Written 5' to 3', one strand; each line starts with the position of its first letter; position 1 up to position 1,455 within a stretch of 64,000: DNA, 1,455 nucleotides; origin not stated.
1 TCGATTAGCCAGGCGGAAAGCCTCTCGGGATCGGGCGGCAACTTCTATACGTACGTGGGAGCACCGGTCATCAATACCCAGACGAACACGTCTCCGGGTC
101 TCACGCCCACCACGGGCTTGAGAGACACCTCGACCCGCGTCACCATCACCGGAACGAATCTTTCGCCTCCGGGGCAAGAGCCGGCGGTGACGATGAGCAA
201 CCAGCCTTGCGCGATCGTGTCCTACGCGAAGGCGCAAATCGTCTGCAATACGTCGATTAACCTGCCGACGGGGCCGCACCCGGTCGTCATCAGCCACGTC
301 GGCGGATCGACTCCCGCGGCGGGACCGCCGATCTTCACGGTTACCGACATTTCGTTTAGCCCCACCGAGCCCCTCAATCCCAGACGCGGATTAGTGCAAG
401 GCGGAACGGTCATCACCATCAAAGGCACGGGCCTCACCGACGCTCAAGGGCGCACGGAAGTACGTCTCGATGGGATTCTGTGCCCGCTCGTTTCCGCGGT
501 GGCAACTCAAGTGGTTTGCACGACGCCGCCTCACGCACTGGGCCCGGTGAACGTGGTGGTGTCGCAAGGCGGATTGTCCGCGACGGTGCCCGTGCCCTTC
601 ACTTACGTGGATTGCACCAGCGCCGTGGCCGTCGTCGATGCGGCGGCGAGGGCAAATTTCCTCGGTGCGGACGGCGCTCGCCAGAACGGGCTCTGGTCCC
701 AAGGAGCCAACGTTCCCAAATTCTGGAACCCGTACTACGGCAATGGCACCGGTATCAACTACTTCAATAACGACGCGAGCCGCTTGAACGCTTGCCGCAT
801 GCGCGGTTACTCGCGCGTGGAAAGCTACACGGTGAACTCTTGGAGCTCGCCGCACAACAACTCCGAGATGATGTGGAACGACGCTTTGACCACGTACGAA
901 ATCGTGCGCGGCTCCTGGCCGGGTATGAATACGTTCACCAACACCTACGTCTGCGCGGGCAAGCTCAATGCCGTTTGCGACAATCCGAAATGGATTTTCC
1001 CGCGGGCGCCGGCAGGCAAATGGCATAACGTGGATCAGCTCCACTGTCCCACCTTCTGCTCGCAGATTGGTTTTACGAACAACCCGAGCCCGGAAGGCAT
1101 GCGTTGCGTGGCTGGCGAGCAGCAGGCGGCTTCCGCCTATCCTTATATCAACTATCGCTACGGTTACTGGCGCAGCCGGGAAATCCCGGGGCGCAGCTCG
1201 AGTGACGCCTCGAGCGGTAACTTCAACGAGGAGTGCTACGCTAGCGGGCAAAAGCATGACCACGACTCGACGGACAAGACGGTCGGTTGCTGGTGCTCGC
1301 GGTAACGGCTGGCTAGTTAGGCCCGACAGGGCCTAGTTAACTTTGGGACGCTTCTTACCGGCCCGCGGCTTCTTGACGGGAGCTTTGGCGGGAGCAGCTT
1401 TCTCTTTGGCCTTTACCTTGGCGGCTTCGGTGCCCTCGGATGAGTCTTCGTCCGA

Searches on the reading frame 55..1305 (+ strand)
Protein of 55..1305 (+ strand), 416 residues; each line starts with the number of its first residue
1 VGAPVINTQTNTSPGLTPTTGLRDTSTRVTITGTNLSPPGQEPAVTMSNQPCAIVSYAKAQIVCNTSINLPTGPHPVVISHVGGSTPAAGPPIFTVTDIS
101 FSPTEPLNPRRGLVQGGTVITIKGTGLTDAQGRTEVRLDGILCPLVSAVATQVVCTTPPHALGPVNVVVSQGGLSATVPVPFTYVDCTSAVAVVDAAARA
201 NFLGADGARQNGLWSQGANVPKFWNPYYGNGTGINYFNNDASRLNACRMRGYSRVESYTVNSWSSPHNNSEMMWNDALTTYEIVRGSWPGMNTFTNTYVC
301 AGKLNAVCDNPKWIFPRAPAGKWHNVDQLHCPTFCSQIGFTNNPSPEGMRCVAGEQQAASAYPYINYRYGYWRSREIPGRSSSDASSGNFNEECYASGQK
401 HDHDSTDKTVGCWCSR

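Call 53: search_protein_families(library=pfam, proteins=[window:55-1305:+], max_evalue=0.001)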
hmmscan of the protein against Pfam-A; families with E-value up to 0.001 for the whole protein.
window:55-1305:+ (416 aa): 1 family
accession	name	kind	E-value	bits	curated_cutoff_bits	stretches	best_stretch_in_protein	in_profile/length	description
PF01833.30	TIG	-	9.6e-25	86.8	20.9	2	107-184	6-84/84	IPT/TIG domain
